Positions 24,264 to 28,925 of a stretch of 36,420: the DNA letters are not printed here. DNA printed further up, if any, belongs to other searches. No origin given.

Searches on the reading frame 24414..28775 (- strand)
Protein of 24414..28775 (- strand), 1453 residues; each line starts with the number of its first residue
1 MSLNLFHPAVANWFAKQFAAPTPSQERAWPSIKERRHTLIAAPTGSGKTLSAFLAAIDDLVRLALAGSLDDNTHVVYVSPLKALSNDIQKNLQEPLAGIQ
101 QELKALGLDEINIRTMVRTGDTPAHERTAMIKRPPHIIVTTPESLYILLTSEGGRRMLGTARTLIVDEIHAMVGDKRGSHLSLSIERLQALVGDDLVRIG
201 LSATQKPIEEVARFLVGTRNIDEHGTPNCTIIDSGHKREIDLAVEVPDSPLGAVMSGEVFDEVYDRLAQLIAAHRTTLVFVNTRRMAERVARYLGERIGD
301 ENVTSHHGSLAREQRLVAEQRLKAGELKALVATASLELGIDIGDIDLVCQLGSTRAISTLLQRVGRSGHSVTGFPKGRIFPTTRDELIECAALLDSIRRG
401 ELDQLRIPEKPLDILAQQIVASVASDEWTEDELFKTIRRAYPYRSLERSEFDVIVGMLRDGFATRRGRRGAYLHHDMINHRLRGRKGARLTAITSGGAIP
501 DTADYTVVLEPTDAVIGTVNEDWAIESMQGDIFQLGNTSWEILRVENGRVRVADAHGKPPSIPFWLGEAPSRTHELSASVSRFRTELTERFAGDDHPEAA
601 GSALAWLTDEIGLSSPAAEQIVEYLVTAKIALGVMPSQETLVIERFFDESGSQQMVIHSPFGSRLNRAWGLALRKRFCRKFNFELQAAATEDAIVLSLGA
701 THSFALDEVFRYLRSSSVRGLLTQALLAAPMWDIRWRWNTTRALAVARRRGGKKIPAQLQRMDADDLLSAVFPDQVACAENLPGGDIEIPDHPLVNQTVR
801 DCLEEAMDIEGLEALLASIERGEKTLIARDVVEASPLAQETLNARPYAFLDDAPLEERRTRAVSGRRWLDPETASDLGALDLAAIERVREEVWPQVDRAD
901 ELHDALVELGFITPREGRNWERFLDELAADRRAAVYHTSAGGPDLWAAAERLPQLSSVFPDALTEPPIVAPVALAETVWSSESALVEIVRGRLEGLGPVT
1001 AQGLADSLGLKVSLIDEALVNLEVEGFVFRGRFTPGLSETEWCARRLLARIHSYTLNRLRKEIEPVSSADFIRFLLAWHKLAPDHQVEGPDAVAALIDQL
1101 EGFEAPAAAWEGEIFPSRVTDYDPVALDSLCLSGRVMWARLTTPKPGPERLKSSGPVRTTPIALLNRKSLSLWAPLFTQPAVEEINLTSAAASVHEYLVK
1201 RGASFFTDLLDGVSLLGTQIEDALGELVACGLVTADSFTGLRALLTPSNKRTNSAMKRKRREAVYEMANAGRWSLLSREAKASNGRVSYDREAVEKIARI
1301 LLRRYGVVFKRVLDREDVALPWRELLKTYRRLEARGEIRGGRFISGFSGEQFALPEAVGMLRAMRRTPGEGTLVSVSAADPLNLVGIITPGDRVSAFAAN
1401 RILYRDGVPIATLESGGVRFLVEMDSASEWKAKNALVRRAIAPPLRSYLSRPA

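Call 48: search_protein_families(library=pfam, proteins=[window:24414-28775:-], max_evalue=0.00001)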
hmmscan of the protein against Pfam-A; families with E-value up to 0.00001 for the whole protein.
window:24414-28775:- (1453 aa): 7 families
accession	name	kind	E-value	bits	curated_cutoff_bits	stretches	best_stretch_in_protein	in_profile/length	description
PF08494.16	DEAD_assoc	-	3e-49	167.9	23.5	1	635-838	1-191/191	DEAD/H associated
PF19306.5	WH_Lhr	-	9.9e-35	119.8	27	1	396-560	2-166/168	Large helicase-related protein, winged helix domain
PF23234.1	WH4_Lhr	-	1.6e-30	104.9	27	1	1291-1371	5-85/87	Large helicase-related protein, winged-helix domain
PF00270.35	DEAD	-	1.9e-30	106.2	26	1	22-209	1-165/167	DEAD/DEAH box helicase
PF00271.37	Helicase_C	-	2.5e-19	70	23.5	1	264-368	3-107/110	Helicase conserved C-terminal domain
PF23235.1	WH3_Lhr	-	4.3e-13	49.8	27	1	1066-1139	1-73/95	Large helicase-related protein, winged-helix domain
PF04851.21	ResIII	-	3.5e-08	34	22.5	1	23-205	6-162/164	Type III restriction enzyme, res subunit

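Call 49: search_protein_families(library=padloc, proteins=[window:24414-28775:-], max_evalue=0.001)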
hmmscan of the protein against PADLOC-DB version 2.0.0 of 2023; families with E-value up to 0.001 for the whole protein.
window:24414-28775:- (1453 aa): 52 families (the best 25 are shown)
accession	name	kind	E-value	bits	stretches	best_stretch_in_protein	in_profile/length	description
PDLC02897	DpdJ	-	0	1808.9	2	602-1439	715-1569/1570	DpdJ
PDLC02503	BrxHI|BrxHII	-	2e-75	252.5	1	17-580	21-544/698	BrxHI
PDLC03960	SngC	-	6.3e-71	238.1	1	6-558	9-553/720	-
PDLC02501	BrxHI|BrxHII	-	1.9e-49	166.6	1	18-569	21-536/925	BrxHI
PDLC02707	PbeA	-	5.9e-15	52.9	2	21-206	253-414/672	PbeA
PDLC00186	HamB1|HamB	-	6.9e-15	52.1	1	23-301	149-417/864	DEAD-box helicase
PDLC02896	DpdJ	-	9e-15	51.4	1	127-210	329-417/1487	DpdJ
PDLC02864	DpdF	-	1.6e-13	48.3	1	22-368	24-326/610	DpdF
PDLC01767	Cas3e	-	3.5e-13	46.9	1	157-367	322-516/680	-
PDLC03928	PsyrT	-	3.6e-13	46.7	1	269-371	235-336/689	-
PDLC02870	DpdF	-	6.2e-13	46.1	1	22-369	15-319/534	DpdF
PDLC00187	HamB1|HamB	-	7.2e-13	45.7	1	22-311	143-414/851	DEAD-box helicase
PDLC01252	Cas3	-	7.5e-13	46.6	1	38-366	2-284/324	CAS-I; effector_G3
PDLC01761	Cas3b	-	1.2e-12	45.3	2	259-366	432-531/705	-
PDLC02569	DrmA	-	2.3e-12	43.5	1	277-369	771-872/1095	DrmA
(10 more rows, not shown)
